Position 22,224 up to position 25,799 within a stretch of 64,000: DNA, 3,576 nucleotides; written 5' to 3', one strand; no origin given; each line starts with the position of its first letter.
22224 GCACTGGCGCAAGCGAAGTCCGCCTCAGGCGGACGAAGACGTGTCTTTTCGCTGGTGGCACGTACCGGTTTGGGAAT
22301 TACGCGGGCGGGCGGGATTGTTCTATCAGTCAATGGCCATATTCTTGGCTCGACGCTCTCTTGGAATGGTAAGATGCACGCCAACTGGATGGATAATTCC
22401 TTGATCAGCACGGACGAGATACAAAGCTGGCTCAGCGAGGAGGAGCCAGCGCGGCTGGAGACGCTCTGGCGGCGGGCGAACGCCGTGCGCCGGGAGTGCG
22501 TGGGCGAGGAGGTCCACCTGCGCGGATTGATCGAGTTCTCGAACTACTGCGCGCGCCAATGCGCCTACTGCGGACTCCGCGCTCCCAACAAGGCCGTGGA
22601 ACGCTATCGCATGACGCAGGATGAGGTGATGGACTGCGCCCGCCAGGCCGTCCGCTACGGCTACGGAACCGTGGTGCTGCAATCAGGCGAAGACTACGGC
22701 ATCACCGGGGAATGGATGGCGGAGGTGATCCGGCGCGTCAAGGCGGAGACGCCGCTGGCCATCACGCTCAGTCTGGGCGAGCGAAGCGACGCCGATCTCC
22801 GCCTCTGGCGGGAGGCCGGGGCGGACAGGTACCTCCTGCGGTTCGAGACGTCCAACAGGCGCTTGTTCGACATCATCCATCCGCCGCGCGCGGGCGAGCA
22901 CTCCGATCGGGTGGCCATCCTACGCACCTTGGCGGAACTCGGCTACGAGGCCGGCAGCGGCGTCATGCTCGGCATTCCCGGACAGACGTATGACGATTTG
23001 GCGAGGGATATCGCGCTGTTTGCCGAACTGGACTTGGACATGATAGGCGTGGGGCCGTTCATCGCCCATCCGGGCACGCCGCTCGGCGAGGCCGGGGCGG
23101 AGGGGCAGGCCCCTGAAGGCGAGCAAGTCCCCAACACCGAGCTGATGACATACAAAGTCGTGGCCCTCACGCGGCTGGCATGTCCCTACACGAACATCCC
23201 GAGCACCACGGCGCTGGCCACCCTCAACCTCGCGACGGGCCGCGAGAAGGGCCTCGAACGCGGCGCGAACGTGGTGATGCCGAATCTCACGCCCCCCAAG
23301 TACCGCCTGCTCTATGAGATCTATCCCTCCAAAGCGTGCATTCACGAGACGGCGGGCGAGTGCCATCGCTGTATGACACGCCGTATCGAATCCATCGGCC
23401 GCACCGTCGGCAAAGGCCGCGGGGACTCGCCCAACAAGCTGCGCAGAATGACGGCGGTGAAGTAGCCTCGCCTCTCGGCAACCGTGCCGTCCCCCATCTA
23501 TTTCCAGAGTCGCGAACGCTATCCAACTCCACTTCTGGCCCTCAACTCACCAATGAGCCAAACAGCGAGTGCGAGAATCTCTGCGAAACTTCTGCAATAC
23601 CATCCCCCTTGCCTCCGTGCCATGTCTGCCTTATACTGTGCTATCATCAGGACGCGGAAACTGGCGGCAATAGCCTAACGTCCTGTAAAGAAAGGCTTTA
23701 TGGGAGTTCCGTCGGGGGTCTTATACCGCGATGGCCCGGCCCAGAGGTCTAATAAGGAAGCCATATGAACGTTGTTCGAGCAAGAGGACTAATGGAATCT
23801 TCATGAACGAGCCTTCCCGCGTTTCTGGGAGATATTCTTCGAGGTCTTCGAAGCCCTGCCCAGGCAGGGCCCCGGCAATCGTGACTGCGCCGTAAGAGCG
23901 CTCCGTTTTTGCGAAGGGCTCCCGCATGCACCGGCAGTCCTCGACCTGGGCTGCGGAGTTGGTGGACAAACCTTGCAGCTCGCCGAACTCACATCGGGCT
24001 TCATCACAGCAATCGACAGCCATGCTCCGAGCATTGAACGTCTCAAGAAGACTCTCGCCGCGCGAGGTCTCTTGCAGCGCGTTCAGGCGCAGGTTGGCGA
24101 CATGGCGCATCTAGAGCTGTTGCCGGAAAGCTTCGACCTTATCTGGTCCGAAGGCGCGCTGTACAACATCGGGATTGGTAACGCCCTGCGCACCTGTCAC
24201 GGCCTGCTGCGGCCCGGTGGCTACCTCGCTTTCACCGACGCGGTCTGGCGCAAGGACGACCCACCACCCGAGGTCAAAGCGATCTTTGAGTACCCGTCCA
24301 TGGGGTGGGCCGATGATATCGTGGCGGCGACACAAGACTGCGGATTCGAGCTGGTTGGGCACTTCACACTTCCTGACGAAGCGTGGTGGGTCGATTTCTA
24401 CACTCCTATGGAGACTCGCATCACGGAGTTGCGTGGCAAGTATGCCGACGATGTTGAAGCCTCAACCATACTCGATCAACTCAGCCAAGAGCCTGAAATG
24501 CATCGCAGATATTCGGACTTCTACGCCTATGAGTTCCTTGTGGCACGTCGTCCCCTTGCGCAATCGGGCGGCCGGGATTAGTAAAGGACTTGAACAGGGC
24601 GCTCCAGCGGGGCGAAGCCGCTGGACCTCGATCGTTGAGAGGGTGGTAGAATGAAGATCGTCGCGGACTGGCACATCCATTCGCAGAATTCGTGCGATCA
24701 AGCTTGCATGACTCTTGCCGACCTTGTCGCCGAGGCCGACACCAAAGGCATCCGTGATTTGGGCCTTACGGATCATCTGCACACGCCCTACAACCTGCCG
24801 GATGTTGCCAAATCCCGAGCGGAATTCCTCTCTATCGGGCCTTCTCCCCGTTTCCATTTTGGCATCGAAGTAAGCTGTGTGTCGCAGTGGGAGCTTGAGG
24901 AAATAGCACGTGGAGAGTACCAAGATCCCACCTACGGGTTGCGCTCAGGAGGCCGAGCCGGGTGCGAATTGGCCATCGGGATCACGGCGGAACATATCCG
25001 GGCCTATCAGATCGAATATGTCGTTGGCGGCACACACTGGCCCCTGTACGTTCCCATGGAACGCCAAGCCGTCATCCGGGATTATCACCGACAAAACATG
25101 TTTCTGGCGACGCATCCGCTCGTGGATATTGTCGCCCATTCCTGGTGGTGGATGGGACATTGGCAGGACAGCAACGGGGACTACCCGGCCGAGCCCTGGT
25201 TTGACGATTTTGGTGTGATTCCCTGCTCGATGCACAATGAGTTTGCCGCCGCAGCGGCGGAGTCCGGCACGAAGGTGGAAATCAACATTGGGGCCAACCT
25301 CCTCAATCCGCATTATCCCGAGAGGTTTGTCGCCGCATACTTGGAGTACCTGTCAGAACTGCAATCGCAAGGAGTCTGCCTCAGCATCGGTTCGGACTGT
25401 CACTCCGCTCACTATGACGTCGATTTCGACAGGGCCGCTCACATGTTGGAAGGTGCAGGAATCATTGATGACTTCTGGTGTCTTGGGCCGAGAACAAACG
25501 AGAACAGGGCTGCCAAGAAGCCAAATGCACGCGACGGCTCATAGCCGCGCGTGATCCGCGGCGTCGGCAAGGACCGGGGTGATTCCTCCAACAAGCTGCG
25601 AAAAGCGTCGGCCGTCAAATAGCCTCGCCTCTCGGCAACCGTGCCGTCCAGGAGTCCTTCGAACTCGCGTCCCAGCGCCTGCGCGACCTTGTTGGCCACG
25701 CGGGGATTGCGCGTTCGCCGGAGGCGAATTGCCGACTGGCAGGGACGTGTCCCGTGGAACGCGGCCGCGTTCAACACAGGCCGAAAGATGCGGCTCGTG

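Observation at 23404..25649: About 2.1-kb lower-GC insertion after hydE bracketed by an 89-nt direct repeat of the hydE 3' end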

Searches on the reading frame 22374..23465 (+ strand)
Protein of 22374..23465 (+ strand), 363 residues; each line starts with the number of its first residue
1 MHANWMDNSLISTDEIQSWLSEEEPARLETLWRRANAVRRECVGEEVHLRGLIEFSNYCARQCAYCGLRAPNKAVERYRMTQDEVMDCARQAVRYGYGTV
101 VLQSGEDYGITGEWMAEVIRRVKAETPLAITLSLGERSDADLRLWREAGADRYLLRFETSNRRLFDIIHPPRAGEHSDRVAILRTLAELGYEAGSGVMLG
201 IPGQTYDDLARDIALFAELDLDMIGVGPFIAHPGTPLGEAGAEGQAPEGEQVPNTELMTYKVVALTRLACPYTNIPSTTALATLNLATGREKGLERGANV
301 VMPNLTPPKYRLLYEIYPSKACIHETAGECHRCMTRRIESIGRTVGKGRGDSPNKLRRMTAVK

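Call 6: search_protein_families(library=pfam, proteins=[window:22374-23465:+])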
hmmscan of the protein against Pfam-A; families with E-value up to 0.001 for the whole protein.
window:22374-23465:+ (363 aa): 1 family
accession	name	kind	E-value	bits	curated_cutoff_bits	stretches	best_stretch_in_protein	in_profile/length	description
PF04055.27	Radical_SAM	-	1.7e-17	64.5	29.5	1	53-213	1-163/166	Radical SAM superfamily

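Call 7: find_related_loci(query=window:22392-23462:+, collection=genome_contigs, flank=10000)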
Query window:22392-23462:+ (357 aa) in genome_contigs; peptide patterns used: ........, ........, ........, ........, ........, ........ (x = any residue, [..] = any of these).
250 stretches matched a pattern; 160 encode a relative of the query (tblastn E <= 1e-3); the best 80 are kept; 80 distinct loci.
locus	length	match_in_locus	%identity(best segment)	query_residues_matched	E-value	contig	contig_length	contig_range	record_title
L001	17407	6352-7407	67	4-355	4e-164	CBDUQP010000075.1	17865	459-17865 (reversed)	MAG TPA_asm: uncultured Phycisphaerales bacterium isolate SRR22302365_binner12_Refined_55 genome assembly, contig: ERZ25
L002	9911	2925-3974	69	5-354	4e-162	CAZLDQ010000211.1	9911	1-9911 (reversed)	MAG TPA_asm: uncultured Planctomycetaceae bacterium isolate SRP167436_co1_175 genome assembly, contig: NODE_11436_length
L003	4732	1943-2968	70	5-348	3e-164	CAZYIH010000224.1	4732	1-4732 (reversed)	MAG TPA_asm: uncultured Planctomycetaceae bacterium isolate binchicken_co8_191 genome assembly, contig: NODE_36460_lengt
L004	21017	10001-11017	70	5-346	4e-160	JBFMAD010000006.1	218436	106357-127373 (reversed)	MAG: Planctomycetota bacterium isolate MAG129 MAG129_6, whole genome shotgun sequence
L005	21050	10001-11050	69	5-357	4e-160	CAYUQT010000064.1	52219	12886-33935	MAG TPA_asm: uncultured Planctomycetales bacterium isolate binchicken_co66_175 genome assembly, contig: NODE_1162_length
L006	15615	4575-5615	67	1-347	3e-159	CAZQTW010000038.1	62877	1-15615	MAG TPA_asm: uncultured Planctomycetales bacterium isolate SRP167436_co1_220 genome assembly, contig: NODE_517_length_62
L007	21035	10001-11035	69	9-353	1e-158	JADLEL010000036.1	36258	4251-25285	MAG: Pirellulales bacterium isolate SJ322 c_000000253593, whole genome shotgun sequence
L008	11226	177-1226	71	9-356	2e-158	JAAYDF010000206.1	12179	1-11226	MAG: Phycisphaerae bacterium isolate AS06rmzACSIP_537 341609_AS06, whole genome shotgun sequence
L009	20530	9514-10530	70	9-348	2e-158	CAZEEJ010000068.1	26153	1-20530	MAG TPA_asm: uncultured Planctomycetales bacterium isolate binchicken_co350_197 genome assembly, contig: NODE_2462_lengt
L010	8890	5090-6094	68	5-344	6e-158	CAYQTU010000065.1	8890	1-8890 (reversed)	MAG TPA_asm: uncultured bacterium isolate binchicken_co117_27 genome assembly, contig: NODE_13825_length_8890_cov_4.6542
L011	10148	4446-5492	66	2-350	2e-157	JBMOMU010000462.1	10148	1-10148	MAG: Planctomycetota bacterium isolate Betzabe_MAG058 MAG058_462, whole genome shotgun sequence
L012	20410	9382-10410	70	8-348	2e-157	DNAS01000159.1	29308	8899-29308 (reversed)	MAG TPA_asm: Phycisphaerales bacterium isolate UBA12270 contig_1499, whole genome shotgun sequence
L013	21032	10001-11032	69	5-353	1e-157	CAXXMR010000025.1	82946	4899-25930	MAG: Sedimentisphaerales bacterium isolate 9f8913db-8c50-4d63-8851-15559f03b31b genome assembly, contig: contig_25, whol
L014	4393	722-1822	66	2-348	5e-161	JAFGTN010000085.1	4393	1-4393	MAG: Pirellulales bacterium isolate Zod_Metabat.975 k87_1448508, whole genome shotgun sequence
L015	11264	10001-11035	67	9-355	4e-157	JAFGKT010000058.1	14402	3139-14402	MAG: Sedimentisphaerales bacterium isolate Zod_Metabat.35 k87_9465990, whole genome shotgun sequence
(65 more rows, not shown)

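Call 9: find_homologous_proteins(query=window:22392-23462:+)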
Query window:22392-23462:+ (357 aa): 7999 proteins with E <= 0.001 among 8000 candidates; the best 120 are listed.
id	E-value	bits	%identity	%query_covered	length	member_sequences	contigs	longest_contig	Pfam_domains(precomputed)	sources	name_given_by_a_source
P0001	6.8e-240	813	100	100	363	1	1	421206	PF04055.28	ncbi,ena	-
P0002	1.5e-169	582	73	97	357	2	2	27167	PF04055.28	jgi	-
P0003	9.3e-169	579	71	97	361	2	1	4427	PF04055.28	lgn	-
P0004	3.0e-168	577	73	97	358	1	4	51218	PF04055.28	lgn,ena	-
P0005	8.2e-167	573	71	97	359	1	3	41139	PF04055.28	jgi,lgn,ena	-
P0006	2.3e-166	571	73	96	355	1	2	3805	PF04055.28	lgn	-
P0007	4.5e-165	567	71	97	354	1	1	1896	PF04055.28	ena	-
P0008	8.6e-165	566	72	97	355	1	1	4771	PF04055.28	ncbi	-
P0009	1.4e-164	565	70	97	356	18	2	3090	PF04055.28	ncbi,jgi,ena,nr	ncbi:MAG TPA: [FeFe] hydrogenase H-cluster radical SAM maturase HydE [Candidatus Latescibacteria bac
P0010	3.4e-164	564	71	99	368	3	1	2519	PF04055.28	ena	-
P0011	3.6e-164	564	70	99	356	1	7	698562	PF04055.28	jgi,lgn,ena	-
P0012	3.7e-164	564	72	97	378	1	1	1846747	PF04055.28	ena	-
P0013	6.9e-164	563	70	98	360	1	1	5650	PF04055.28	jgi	jgi:biotin synthase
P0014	8.4e-164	563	70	97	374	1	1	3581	PF04055.28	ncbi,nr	ncbi:MAG: [FeFe] hydrogenase H-cluster radical SAM maturase HydE [Pirellulales bacterium]|nr:[FeFe] 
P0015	1.1e-163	562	71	97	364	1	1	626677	PF04055.28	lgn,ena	-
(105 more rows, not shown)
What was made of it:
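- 22374..23465 (+): hydE, intact [FeFe]-hydrogenase maturase gene (363 aa); its stop codon TAG is 23463-23465. It is identical to P0001, from a 421-kb source contig (call 9).
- On CIME / decayed integrative element: The nearest HydE is 73% identical, in 5.8 billion proteins, and about 70% in GTDB representative genomes (calls 7, 9).
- The source is a metagenome-assembled contig of 421 kb (call 9).
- Tried and rejected: I queried HydE against 185k representative genomes (call 7) and 5.8 billion proteins (call 9).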

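Call 36: find_encoding_contigs(protein=P0001, flank=1000, max_places=3)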
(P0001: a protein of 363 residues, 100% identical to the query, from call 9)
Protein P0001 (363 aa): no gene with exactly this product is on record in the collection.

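Call 37: list_cluster_members(proteins=[P0001, P0121, P0248, P0122, P0124, P0241, P0242])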
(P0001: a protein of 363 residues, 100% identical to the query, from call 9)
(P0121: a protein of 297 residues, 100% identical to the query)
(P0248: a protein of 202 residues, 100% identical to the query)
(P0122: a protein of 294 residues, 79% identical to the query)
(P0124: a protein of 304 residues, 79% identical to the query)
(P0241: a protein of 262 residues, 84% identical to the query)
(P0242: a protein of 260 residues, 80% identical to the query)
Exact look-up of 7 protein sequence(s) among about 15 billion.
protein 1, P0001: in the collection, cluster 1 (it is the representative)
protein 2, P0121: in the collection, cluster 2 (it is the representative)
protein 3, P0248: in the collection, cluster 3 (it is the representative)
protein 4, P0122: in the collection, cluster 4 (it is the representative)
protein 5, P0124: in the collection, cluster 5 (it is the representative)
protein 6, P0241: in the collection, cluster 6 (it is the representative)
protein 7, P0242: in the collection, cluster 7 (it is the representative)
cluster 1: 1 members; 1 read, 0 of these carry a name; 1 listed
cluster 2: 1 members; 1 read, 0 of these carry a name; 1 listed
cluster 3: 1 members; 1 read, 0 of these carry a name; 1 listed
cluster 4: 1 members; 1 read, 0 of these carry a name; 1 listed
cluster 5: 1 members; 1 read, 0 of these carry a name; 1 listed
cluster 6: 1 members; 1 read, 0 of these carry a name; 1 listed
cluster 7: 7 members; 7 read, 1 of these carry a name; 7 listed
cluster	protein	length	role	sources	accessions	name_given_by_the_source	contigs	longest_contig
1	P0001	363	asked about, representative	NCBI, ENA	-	-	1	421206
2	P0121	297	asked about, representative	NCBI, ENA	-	-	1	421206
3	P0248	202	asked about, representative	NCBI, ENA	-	-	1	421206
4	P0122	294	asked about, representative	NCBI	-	-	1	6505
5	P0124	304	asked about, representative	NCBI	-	-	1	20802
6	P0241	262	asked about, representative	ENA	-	-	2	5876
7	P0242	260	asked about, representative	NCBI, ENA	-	-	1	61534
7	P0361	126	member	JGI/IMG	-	hypothetical protein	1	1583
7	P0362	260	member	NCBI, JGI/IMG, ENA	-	-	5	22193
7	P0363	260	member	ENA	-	-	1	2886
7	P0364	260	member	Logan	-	-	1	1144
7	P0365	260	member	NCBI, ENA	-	-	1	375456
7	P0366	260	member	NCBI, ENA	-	-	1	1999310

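Call 61: search_protein_families(library=ncbifam, proteins=[window:22374-23462:+], max_evalue=0.001)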
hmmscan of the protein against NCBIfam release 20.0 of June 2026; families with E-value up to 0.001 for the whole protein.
window:22374-23462:+ (363 aa): 20 families
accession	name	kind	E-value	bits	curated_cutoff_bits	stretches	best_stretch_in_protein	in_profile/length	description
TIGR03956.1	rSAM_HydE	equivalog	8.2e-98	327.8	254.6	1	8-351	8-339/340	[FeFe] hydrogenase H-cluster radical SAM maturase HydE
TIGR03910.1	pyrrolys_PylB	equivalog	2.5e-39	135.1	348.2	1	7-309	14-303/347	methylornithine synthase PylB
TIGR00433.2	bioB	equivalog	3.5e-23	82.3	225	1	18-301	9-281/307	biotin synthase BioB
TIGR03957.1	rSAM_HmdB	equivalog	7.5e-17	61.5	320.9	1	14-279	4-259/317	5,10-methenyltetrahydromethanopterin hydrogenase cofactor biosynthesis protein HmdB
TIGR03955.1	rSAM_HydG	equivalog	1.9e-16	59.5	312.15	1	14-276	50-315/470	[FeFe] hydrogenase H-cluster radical SAM maturase HydG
TIGR03551.1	F420_cofH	equivalog_domain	1.1e-14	54.1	374.1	1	16-127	6-117/345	5-amino-6-(D-ribitylamino)uracil--L-tyrosine 4-hydroxyphenyl transferase CofH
TIGR02351.2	thiH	equivalog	2.7e-14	53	380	1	7-170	31-193/364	2-iminoacetate synthase ThiH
NF006687.0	PRK09234.1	equivalog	1.9e-13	49.5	1018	1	8-127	489-609/849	bifunctional FO biosynthesis protein CofGH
TIGR03699.1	menaquin_MqnC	equivalog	2.9e-13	49.4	428.1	1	26-128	15-120/342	cyclic dehypoxanthinyl futalosine synthase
TIGR00423.1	TIGR00423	subfamily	2.1e-11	43.7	260.25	1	53-127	9-83/310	CofH family radical SAM protein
NF005609.0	PRK07360.1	equivalog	2.2e-11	43.1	426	1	6-127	16-140/374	7,8-didemethyl-8-hydroxy-5-deazariboflavin synthase subunit CofH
TIGR03700.1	mena_SCO4494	equivalog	3.7e-10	39.3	434.55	1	27-127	24-126/351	aminofutalosine synthase MqnE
NF006276.0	PRK08444.1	equivalog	5.2e-09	35.6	560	1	28-127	26-127/353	aminofutalosine synthase MqnE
TIGR03550.1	F420_cofG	equivalog_domain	8.9e-06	25.1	213.35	1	53-107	8-62/322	7,8-didemethyl-8-hydroxy-5-deazariboflavin synthase CofG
TIGR04107.1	rSAM_HutW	equivalog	9.2e-05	21.4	400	1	58-255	48-256/419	heme anaerobic degradation radical SAM methyltransferase ChuW/HutW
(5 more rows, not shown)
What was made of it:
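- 22374..23465 (+): It matches NCBIfam TIGR03956 rSAM_HydE at 327.8 bits (cut-off 254.6) (call 61).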

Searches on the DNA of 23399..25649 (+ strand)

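Call 50: search_dna_similar(query=window:23399-25649:+, collection=plasmids, mode=distant, max_rows=10)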
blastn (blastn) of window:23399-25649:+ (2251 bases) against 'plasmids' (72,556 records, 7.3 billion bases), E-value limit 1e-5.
No match.

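Call 51: search_dna_similar(query=window:23399-25649:+, collection=phages, mode=distant, max_rows=10)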
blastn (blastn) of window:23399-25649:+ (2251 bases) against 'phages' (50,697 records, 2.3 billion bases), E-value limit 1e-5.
No match.
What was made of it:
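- On CIME / decayed integrative element: The insert has no match in plasmids or phages (calls 50, 51).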

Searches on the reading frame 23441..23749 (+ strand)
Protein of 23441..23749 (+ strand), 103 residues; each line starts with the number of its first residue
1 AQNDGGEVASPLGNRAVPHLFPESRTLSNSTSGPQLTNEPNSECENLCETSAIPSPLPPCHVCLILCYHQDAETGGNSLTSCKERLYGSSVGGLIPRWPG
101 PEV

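Call 54: search_protein_families(library=pfam, proteins=[window:23441-23749:+], max_evalue=1)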
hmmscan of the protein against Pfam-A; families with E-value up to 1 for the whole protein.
seq(103 aa): 0 families
